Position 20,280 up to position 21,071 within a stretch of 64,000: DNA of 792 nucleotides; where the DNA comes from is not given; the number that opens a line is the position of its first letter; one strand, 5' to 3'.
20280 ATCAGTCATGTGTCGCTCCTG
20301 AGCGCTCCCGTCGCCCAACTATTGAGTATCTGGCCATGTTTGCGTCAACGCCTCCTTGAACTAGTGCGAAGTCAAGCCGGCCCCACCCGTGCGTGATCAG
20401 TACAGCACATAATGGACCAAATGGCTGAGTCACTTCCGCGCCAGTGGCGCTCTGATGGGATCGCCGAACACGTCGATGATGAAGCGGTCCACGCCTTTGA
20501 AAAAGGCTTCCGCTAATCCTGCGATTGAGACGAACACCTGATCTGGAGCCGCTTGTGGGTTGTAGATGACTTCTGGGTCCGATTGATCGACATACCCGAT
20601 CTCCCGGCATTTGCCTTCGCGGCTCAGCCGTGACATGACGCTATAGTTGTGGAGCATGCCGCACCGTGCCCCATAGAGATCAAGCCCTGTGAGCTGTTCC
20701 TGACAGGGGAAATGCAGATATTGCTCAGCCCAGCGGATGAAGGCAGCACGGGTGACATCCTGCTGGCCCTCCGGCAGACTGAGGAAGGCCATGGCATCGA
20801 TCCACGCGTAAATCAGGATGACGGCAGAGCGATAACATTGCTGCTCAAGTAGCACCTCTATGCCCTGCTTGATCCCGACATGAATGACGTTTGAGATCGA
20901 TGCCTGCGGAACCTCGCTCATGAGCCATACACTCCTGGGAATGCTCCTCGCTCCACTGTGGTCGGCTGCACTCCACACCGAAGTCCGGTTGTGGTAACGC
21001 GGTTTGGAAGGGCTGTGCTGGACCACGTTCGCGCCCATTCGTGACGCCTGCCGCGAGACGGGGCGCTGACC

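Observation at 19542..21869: Four-gene uncharacterised minus-strand cluster with HEPN-like R-x4-H motifs, between an IS transposase and a decayed R-M locus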

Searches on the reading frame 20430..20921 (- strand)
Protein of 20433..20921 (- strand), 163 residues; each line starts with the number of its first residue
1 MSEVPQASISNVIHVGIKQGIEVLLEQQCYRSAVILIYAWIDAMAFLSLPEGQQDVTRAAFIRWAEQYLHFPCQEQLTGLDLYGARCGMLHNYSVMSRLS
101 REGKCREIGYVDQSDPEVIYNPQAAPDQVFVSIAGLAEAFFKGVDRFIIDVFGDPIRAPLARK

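Call 15: find_homologous_proteins(query=window:20433-20921:-)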
Query seq(163 aa) (163 aa): 225 proteins with E <= 0.001 among 246 candidates; the best 120 are listed.
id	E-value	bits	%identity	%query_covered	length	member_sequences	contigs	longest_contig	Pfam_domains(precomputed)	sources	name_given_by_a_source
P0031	1.6e-101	355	98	100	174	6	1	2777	-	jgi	jgi:hypothetical protein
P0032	1.5e-86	306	87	100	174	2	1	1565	-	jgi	jgi:hypothetical protein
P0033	3.3e-86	305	85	100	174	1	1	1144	-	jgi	jgi:hypothetical protein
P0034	1.8e-77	277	76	100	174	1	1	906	-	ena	-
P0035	1.6e-73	264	73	99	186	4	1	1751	-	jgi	jgi:hypothetical protein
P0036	8.1e-73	262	76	96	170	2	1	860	-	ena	-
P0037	5.5e-71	256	70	100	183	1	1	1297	-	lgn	-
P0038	8.8e-71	255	72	97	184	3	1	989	-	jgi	jgi:hypothetical protein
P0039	2.2e-70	254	69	99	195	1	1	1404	-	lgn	-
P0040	3.5e-70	253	69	100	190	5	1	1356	-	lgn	-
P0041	1.4e-69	251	69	100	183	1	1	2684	-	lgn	-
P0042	1.6e-67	244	71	96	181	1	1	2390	-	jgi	jgi:hypothetical protein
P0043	4.5e-65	237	69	95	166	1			-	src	-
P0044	4.8e-63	230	61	100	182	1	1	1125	-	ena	-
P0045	5.5e-63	230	61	98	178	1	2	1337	-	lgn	-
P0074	4.5e-57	211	55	100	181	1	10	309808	-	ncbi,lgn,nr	ncbi:MAG: hypothetical protein GDA67_01185 [Nitrospira sp. CR1.3]|nr:hypothetical protein [Nitrospir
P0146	3.5e-52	195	55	100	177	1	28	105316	-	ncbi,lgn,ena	-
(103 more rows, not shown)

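Call 17: find_encoding_contigs(protein=P0074, flank=6000, max_places=4)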
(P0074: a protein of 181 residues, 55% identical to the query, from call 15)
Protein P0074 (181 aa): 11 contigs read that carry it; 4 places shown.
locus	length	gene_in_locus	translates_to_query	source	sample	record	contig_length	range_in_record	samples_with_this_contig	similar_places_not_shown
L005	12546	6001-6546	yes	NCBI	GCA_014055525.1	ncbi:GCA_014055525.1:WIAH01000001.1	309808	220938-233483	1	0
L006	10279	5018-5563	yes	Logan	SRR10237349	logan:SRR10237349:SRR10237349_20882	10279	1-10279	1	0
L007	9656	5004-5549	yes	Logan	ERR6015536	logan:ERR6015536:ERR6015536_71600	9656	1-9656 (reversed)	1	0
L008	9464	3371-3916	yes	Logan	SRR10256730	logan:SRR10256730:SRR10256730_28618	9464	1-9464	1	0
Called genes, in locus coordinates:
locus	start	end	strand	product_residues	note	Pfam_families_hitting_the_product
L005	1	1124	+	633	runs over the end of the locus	PF13667:ThiC-associated, PF01964:ThiC_Rad_SAM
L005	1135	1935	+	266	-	PF01946:Thi4, PF00890:FAD_binding_2 (weak), PF01266:DAO (weak), PF01494:FAD_binding_3 (weak), PF03486:HI0933_like (weak), PF07992:Pyr_redox_2 (weak), PF12831:FAD_oxidored, PF13450:NAD_binding_8 (weak)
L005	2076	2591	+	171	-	PF13429:TPR_15 (faint), PF17874:TPR_MalT (faint), PF00515:TPR_1 (weak), PF13424:TPR_12, PF00515:TPR_1, PF07719:TPR_2 (weak), PF13176:TPR_7 (weak), PF13414:TPR_11, +9 more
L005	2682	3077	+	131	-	-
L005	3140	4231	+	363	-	PF01571:GCV_T, PF08669:GCV_T_C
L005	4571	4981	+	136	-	PF13495:Phage_int_SAM_4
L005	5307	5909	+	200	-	-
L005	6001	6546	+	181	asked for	-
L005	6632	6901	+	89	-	PF04365:BrnT_toxin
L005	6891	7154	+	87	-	-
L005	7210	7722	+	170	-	-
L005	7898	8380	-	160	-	-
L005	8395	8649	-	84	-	PF26604:CBU_0592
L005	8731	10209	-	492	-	PF16655:PhoD_N, PF09423:PhoD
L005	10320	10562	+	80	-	-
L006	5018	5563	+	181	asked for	-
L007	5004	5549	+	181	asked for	-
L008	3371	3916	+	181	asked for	-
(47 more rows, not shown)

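Call 18: find_encoding_contigs(protein=P0146, flank=6000, max_places=4)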
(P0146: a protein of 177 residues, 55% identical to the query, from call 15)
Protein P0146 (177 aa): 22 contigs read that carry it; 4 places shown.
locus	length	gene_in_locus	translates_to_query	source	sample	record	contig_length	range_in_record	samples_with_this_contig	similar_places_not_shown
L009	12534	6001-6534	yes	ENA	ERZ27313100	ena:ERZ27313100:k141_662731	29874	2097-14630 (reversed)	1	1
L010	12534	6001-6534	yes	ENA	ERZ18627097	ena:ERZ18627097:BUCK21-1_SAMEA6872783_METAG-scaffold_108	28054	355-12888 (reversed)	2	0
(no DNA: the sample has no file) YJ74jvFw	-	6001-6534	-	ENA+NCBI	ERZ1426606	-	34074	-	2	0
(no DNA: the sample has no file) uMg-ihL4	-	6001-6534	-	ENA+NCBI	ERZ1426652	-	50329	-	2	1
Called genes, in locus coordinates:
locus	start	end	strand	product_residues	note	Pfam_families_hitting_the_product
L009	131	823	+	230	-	PF00989:PAS, PF13426:PAS_9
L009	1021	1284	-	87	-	-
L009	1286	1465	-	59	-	PF18917:LiaI-LiaF-like_TM1 (weak), PF22570:LiaF-TM (weak)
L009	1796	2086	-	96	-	PF12840:HTH_20 (weak), PF01022:HTH_5 (weak)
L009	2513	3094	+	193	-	-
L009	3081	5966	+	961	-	-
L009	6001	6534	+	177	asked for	-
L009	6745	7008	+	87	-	-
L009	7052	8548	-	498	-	PF02321:OEP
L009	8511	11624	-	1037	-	PF00873:ACR_tran, PF03176:MMPL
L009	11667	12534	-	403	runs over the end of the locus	PF25917:BSH_RND, PF25876:HH_MFP_RND, PF25944:Beta-barrel_RND, PF25967:RND-MFP_C, PF25989:YknX_C (weak)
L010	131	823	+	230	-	PF00989:PAS, PF13426:PAS_9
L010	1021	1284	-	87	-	-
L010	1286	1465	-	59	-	PF18917:LiaI-LiaF-like_TM1 (weak), PF22570:LiaF-TM (weak)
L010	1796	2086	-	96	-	PF12840:HTH_20 (weak), PF01022:HTH_5 (weak)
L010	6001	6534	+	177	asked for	-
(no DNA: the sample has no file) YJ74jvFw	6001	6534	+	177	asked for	-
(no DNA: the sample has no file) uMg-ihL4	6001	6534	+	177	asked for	-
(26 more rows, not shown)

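Call 25: find_related_loci(query=A3, collection=genome_contigs, flank=6000)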
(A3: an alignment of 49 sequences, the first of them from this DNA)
Query A3 (163 aa) in genome_contigs; peptide patterns used: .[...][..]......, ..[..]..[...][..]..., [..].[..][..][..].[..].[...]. (x = any residue, [..] = any of these).
148 stretches matched a pattern; 29 encode a relative of the query (tblastn E <= 1e-3); 29 distinct loci.
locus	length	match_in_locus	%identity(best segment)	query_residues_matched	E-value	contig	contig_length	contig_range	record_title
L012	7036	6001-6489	55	1-163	3e-64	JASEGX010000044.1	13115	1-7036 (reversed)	MAG: Thermodesulfobacteriota bacterium isolate Yes70-07 NODE_1965_length_13115_cov_4.618913, whole genome shotgun sequen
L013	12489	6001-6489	54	1-163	6e-64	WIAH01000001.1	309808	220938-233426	MAG: Nitrospira sp. CR1.3 NODE_28_length_309808_cov_12.6367, whole genome shotgun sequence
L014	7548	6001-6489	56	1-163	4e-63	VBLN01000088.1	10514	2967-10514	MAG: Deltaproteobacteria bacterium isolate DP_36 14_1009_16_40cm_scaffold_40216, whole genome shotgun sequence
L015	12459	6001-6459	57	11-163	5e-61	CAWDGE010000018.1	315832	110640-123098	MAG: uncultured Nitrospirales bacterium isolate MFD06229.bin.2.155 genome assembly, contig: contig_62961, whole genome s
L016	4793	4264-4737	56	1-158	6e-60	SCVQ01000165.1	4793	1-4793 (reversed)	MAG: Nitrospirae bacterium isolate GW928_bin.19 GW928_bin.19-14073, whole genome shotgun sequence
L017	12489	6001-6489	55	1-163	4e-60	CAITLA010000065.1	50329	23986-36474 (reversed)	MAG: uncultured Syntrophaceae bacterium isolate AM-sed-core3-D1_bin-194 genome assembly, contig: bin-194:065/313, whole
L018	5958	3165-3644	52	2-161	1e-59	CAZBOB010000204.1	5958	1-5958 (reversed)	MAG TPA_asm: uncultured Desulfobacteraceae bacterium isolate binchicken_co34_357 genome assembly, contig: NODE_24151_len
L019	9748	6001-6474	51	6-163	3e-59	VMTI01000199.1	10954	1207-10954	MAG: bacterium isolate 01_128 k141_587604, whole genome shotgun sequence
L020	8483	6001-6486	54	1-163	2e-59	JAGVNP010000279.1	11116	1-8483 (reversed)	MAG: Deltaproteobacteria bacterium isolate DeMMO3_31 c_000000064170, whole genome shotgun sequence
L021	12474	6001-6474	53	1-158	4e-58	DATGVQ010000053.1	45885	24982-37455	MAG TPA_asm: Acidiferrobacterales bacterium isolate SMAG_U10560 k141_314808, whole genome shotgun sequence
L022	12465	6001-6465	50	9-163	3e-56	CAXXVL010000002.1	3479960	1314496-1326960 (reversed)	MAG: Smithellaceae bacterium isolate ea3e3a57-e723-42e2-b213-d72c633126af genome assembly, contig: contig_2, whole genom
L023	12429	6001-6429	57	18-160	2e-54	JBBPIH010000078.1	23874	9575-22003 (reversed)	MAG: Acidobacteriota bacterium isolate BPF2-12-14_bin_2 NODE_87_length_23874_cov_28.230320, whole genome shotgun sequenc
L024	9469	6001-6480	49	1-161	5e-54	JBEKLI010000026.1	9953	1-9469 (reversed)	MAG: Desulfomonilia bacterium isolate SPRUCE 367 SPRUCE_367_26, whole genome shotgun sequence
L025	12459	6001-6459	52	9-161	2e-57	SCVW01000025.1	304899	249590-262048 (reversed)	MAG: Smithella sp. isolate SDB_sulfate1 contig-4120000001, whole genome shotgun sequence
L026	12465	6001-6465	46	9-163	2e-50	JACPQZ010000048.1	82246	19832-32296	MAG: Candidatus Omnitrophota bacterium isolate NC_groundwater_666_Ag_B-0.1um_57_48 B_1_S1_Biohub_coassembly_k141_3515301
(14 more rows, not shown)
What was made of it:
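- The sporadic distribution (29 of 185,579 species representatives for ORF3, call 25) fits accessory conflict genes.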

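Call 29: search_solved_structures(query=A3, max_evalue=10, show_alignments=2)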
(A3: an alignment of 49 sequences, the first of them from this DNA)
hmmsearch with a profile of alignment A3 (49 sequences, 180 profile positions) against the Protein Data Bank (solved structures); distinct sequences matched with E-value up to 10: 3.
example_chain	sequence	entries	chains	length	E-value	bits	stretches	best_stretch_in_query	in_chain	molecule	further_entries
1aut_C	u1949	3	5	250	0.77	12.6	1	77-102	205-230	ACTIVATED PROTEIN C | Vitamin K-dependent protein C heavy chain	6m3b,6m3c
9mot_D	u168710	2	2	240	0.98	12.2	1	77-101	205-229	Vitamin K-dependent protein C heavy chain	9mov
3f6u_H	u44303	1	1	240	0.98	12.2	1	77-101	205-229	Vitamin K-dependent protein C heavy chain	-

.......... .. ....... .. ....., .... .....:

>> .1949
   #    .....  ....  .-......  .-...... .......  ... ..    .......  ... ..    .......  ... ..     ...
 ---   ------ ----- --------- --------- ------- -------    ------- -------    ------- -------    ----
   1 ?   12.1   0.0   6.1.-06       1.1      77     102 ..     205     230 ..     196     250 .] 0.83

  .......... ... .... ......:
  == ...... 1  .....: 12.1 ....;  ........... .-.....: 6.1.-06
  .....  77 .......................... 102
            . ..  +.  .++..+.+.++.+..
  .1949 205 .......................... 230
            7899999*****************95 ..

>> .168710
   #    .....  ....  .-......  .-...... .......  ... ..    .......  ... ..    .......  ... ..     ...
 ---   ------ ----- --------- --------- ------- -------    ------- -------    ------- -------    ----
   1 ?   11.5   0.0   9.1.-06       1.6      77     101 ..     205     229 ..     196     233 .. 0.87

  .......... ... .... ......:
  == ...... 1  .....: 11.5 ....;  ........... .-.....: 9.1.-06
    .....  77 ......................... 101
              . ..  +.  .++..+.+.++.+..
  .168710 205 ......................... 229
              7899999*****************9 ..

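Call 32: predict_structure(alignment_id=A3)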
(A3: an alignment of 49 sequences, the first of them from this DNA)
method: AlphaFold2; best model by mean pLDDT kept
length: 163 residues; sequences in the alignment: 49
mean_pLDDT: 92.1   pTM: 0.88
mean pLDDT of the five models: 92.1, 91.5, 91.2, 90.7, 89.4
residues with pLDDT >= 90: 125; 70-90: 31; 50-70: 3; < 50: 4
segments of 3 or more residues with pLDDT < 50: 1-4
pLDDT, mean of each block of 10 residues (from residue 1): 58 88 97 95 93 92 98 98 95 88 96 97 96 98 96 90 85
secondary structure, 60 per line:
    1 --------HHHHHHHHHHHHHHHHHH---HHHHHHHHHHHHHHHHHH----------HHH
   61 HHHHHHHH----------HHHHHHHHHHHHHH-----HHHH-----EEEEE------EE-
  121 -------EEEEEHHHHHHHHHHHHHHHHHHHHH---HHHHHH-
elements in order: H9-26 H30-47 H58-68 H79-92 H98-101 E107-111 E128-132 H133-153 H157-162
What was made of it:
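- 20397..20921 (-): ORF3, a member of a ~175-185 aa solo HEPN-like family. A premature TGA at 20430-20432 removes the last 11 codons (the frame continues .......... to the ancestral stop at 20397-20399). AF2 model pLDDT 92 (call 32).
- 20649..20666 (-): R-C-G-M-L-H motif of ORF3 (family pattern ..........). The motif lies at the C-terminal end of model helix 79-92 (call 32).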

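Call 53: search_protein_families(library=pfam, alignment_id=A3, max_evalue=0.1)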
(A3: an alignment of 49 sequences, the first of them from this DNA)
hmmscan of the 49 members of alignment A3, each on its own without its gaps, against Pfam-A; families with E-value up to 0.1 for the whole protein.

A. member 1, seq(163 aa): 0 families

B. families by the number of members that match (of 49 scanned): 2 families
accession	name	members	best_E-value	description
PF11447.13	DUF3201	3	0.016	Protein of unknown function (DUF3201)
PF04367.18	DUF502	2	0.033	Protein of unknown function (DUF502)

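Call 56: search_dna_similar(query=P0074, collection=plasmids, mode=protein, max_evalue=0.001)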
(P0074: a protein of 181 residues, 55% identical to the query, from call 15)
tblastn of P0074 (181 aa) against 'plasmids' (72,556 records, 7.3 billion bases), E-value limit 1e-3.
No match.

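Call 58: search_dna_similar(query=P0074, collection=phages, mode=protein, max_evalue=0.01)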
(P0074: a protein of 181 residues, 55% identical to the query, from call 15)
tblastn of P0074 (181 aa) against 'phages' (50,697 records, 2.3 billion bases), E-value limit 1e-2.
No match.

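Call 61: find_encoding_contigs(protein=P0031, flank=5000, max_places=3)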
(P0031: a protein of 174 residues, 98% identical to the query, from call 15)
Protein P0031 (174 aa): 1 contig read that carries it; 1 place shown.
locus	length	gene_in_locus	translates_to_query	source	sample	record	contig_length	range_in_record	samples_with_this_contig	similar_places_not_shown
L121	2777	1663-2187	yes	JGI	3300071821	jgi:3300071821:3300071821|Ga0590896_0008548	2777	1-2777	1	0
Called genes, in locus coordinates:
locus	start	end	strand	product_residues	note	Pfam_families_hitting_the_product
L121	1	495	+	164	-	?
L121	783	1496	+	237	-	-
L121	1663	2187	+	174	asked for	-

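Call 75: search_protein_families(library=pfam, alignment_id=A7, max_evalue=0.001)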
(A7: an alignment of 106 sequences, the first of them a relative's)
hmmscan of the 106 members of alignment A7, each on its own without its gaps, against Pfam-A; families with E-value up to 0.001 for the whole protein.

A. member 1, L012:1660-2733:- (357 aa): 3 families
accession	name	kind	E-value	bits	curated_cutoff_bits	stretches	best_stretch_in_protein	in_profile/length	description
PF01966.28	HD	-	8.1e-16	58.8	22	1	165-286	2-115/116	HD domain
PF01336.31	tRNA_anti-codon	-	5e-05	23.6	27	1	23-90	3-72/75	OB-fold nucleic acid binding domain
PF18019.7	Cas3_HD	-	0.00091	19.7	23.1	0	163-278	28-148/207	Cas3, HD domain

B. families by the number of members that match (of 106 scanned): 142 families (the first 25 are shown)
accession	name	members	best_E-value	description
PF04072.20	LCM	2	1.1e-46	Leucine carboxyl methyltransferase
PF01381.28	HTH_3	2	4e-09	Helix-turn-helix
PF13560.12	HTH_31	2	5.9e-07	Helix-turn-helix domain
PF12844.13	HTH_19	2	0.00063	Helix-turn-helix domain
PF00464.25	SHMT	1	1.8e-167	Serine hydroxymethyltransferase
PF00120.29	Gln-synt_C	1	3e-125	Glutamine synthetase, catalytic domain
PF03702.20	AnmK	1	3.6e-105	Anhydro-N-acetylmuramic acid kinase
PF00180.25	Iso_dh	1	1.3e-92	Isocitrate/isopropylmalate dehydrogenase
PF01262.27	AlaDh_PNT_C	1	1.3e-88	Alanine dehydrogenase/PNT, C-terminal domain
PF00488.27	MutS_V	1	2.6e-87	MutS domain V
PF01008.23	IF-2B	1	1.5e-77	Initiation factor 2 subunit family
PF06245.16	DUF1015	1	8.5e-75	Protein of unknown function (DUF1015)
PF01695.23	IstB_IS21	1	2.1e-61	IstB-like ATP binding protein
PF06821.19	Ser_hydrolase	1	1.9e-54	Serine hydrolase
PF02769.27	AIRS_C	1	1.2e-51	AIR synthase related protein, C-terminal domain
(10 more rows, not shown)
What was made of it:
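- Among the highest-scoring Pfam matches listed, ORF3-family neighbours are mainly housekeeping enzymes rather than defence genes (call 75). HTH_3/HTH_31 neighbours occur in 2 ORF3 loci (call 75).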
